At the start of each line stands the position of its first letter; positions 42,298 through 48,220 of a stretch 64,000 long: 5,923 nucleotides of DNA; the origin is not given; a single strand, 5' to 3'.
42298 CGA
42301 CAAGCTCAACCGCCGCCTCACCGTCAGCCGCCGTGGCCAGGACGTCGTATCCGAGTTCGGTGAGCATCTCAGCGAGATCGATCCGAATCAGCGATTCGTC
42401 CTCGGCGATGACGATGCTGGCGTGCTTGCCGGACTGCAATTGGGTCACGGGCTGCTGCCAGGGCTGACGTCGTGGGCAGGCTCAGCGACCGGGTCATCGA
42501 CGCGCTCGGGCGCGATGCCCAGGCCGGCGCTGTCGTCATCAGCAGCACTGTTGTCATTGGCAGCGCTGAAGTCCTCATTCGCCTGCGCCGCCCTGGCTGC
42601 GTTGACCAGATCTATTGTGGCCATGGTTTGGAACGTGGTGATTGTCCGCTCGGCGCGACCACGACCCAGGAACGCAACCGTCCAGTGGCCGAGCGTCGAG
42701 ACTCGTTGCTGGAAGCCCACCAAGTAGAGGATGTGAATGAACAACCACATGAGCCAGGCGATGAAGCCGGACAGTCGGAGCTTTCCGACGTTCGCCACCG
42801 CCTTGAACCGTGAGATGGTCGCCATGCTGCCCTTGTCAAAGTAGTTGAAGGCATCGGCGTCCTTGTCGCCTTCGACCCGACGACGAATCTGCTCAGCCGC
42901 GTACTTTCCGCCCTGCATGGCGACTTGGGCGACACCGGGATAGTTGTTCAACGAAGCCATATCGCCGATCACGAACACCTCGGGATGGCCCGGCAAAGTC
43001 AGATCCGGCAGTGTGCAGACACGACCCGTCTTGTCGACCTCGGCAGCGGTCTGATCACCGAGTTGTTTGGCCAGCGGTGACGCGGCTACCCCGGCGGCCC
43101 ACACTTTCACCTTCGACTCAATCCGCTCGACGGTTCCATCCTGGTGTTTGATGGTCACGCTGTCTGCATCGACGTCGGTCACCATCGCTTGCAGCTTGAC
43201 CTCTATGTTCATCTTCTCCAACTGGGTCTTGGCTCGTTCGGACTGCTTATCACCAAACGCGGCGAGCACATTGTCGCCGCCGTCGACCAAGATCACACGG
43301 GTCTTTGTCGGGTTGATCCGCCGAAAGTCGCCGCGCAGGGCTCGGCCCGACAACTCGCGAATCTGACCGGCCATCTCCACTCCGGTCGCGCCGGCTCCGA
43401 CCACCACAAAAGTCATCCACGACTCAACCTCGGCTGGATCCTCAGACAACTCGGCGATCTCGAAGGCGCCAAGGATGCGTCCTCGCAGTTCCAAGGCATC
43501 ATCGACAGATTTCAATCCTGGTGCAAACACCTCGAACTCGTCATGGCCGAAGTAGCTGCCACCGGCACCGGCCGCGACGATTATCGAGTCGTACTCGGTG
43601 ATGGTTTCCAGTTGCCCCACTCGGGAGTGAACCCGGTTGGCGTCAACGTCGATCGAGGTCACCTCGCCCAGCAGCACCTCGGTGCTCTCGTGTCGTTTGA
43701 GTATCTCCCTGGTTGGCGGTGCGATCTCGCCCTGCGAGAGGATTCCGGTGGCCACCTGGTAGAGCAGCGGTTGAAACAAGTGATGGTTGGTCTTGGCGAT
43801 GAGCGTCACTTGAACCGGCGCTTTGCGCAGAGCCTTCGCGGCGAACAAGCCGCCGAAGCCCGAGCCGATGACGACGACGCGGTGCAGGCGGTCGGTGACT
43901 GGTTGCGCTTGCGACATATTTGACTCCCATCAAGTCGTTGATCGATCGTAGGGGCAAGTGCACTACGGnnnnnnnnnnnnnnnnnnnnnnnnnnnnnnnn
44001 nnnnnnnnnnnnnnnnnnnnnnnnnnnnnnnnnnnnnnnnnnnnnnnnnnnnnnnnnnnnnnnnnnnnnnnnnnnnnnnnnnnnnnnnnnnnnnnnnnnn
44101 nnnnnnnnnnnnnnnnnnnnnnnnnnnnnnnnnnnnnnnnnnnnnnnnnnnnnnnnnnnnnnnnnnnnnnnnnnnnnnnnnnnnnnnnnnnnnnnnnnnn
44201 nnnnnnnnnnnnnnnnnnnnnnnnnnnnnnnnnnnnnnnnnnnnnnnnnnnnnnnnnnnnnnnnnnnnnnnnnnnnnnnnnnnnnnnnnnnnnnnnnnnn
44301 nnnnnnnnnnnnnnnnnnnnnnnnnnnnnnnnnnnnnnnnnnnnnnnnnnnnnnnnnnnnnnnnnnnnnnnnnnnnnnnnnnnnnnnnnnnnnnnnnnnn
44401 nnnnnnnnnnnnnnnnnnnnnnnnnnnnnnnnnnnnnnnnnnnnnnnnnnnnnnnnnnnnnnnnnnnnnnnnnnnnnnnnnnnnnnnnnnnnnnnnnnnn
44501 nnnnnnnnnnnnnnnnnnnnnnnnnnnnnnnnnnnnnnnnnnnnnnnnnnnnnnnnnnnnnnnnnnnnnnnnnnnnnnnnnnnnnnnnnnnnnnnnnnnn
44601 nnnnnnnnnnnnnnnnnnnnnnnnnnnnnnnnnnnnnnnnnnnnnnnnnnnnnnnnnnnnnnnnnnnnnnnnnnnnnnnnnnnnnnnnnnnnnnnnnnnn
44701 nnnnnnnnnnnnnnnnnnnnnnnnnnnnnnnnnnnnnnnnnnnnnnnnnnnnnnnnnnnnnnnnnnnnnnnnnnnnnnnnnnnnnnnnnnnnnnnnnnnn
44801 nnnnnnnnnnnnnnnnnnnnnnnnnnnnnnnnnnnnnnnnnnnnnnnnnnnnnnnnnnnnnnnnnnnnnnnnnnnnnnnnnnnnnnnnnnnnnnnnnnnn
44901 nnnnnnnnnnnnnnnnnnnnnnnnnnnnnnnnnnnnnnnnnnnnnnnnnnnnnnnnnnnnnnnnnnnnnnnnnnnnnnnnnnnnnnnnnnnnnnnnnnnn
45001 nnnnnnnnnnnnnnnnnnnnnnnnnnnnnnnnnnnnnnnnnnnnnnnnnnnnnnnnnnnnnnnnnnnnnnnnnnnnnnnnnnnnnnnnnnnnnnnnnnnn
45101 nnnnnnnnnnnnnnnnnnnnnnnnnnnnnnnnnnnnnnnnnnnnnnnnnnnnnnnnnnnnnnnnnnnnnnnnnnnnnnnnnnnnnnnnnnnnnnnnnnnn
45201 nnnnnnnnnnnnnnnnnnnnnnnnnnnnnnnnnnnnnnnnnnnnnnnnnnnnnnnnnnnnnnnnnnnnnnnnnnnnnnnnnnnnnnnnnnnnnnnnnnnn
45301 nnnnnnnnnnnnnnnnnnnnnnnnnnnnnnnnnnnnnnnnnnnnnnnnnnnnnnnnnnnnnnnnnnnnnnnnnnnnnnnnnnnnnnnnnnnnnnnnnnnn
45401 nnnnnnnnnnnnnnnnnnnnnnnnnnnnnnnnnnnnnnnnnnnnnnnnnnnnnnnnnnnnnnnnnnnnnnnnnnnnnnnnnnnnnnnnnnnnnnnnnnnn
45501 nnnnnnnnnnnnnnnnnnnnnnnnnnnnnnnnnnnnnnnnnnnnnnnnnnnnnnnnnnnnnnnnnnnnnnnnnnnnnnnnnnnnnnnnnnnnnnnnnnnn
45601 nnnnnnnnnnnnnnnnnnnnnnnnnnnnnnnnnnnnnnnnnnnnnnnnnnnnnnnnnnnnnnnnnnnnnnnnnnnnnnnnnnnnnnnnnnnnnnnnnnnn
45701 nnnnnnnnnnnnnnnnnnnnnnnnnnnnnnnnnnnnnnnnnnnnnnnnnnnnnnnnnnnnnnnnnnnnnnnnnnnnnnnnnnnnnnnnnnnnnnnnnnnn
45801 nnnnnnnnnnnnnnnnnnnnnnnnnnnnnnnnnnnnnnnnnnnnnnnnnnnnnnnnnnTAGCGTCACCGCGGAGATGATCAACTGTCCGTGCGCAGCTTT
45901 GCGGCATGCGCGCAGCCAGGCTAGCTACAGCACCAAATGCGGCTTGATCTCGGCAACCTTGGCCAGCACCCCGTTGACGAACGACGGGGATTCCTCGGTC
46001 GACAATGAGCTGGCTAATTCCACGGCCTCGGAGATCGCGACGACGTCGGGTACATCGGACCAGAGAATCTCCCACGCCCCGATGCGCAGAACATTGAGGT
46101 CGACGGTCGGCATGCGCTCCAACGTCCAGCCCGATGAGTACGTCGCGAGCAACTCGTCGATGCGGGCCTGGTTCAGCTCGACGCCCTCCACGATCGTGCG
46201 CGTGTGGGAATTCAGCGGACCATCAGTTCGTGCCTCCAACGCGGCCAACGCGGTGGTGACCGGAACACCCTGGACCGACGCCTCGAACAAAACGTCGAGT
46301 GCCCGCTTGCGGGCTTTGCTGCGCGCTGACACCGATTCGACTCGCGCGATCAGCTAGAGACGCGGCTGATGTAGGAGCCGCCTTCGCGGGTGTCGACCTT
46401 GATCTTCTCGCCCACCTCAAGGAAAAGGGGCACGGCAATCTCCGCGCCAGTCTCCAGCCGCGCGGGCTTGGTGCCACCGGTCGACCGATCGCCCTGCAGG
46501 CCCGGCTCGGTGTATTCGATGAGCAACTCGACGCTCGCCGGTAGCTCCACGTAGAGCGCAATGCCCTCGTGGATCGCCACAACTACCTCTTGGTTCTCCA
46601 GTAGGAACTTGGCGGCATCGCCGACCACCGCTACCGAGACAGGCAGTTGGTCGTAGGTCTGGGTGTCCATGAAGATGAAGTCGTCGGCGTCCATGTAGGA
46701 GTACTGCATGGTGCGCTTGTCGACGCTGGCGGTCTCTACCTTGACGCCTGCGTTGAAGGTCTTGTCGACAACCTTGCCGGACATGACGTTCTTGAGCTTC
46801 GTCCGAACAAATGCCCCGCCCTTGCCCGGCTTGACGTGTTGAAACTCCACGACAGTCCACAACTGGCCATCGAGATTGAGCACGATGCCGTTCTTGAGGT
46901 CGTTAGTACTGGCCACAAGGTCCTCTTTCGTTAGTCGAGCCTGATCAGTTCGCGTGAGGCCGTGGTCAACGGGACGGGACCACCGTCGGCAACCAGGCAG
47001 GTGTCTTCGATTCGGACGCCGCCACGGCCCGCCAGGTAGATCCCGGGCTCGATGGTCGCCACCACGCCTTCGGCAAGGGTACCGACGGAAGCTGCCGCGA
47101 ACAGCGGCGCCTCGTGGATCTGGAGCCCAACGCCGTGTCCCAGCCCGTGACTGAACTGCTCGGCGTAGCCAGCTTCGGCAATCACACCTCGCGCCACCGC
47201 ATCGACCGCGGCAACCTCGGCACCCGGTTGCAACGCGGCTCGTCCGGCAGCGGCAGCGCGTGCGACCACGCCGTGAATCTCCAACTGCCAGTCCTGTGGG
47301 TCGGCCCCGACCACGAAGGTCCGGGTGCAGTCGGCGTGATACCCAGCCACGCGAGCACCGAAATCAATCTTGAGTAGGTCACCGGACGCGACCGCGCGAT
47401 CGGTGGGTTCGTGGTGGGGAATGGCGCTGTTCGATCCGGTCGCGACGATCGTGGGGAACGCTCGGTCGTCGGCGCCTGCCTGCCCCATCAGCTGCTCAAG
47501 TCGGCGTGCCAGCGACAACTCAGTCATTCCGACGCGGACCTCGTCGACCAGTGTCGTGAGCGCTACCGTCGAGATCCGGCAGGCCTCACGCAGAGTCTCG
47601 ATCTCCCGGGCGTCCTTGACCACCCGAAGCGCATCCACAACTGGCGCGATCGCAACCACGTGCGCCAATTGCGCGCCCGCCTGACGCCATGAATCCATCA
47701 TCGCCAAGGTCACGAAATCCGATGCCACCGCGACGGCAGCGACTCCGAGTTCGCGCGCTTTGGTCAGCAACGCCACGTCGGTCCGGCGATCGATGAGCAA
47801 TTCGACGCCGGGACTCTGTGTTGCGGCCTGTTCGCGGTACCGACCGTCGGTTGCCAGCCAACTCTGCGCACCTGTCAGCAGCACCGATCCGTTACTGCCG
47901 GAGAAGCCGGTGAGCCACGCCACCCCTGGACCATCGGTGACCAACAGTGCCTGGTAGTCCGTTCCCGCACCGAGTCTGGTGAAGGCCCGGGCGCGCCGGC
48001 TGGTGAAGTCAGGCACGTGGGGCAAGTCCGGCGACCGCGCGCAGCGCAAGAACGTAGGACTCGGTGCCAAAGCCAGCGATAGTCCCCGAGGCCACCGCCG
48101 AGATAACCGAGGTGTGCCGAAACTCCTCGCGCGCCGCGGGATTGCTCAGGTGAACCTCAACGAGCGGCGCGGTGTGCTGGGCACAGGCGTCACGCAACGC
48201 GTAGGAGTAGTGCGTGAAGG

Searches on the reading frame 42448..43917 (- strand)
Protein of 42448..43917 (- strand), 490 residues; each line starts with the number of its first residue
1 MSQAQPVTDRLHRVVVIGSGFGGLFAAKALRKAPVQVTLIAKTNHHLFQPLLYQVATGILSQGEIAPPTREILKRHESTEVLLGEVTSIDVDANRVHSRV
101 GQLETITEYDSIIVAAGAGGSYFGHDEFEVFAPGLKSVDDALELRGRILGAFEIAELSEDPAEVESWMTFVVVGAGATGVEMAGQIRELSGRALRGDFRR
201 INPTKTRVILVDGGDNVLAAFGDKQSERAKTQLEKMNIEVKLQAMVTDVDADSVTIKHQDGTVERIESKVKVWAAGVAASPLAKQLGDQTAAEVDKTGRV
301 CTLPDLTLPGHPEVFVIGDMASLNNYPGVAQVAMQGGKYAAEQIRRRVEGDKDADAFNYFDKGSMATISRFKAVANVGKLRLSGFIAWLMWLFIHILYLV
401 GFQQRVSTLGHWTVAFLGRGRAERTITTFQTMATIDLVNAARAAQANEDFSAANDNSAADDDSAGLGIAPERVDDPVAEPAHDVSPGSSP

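Call 41: search_protein_families(library=pfam, proteins=[window:42448-43917:-], max_evalue=0.00001)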
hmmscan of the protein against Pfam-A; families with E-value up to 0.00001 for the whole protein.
window:42448-43917:- (490 aa): 2 families
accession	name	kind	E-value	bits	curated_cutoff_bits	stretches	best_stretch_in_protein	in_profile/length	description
PF07992.20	Pyr_redox_2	-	1.8e-45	156.1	26.1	1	13-337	2-291/291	Pyridine nucleotide-disulphide oxidoreductase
PF00070.33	Pyr_redox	-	2.2e-12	47.8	22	1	170-255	2-72/82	Pyridine nucleotide-disulphide oxidoreductase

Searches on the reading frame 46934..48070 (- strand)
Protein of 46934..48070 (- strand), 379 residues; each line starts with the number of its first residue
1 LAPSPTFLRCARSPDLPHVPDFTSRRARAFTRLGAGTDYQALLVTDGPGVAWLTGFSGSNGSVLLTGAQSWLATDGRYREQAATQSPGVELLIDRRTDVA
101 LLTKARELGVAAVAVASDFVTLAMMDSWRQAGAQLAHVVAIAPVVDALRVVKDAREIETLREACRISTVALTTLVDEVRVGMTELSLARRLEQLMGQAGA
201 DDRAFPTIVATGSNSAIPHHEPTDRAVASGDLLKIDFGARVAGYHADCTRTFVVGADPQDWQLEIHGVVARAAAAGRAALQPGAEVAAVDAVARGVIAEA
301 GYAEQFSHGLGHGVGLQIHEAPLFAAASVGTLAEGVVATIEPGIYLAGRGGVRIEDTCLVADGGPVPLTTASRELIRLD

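Call 41: search_protein_families(library=pfam, proteins=[window:46934-48070:-], max_evalue=0.00001)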
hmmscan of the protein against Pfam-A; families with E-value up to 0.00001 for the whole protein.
window:46934-48070:- (379 aa): 2 families
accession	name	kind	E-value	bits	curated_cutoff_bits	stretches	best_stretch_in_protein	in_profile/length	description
PF00557.29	Peptidase_M24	-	3.2e-64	216.9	23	1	159-361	2-207/208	Metallopeptidase family M24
PF01321.24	Creatinase_N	-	5.6e-14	53.2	22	1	38-151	13-128/128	Creatinase/Prolidase N-terminal domain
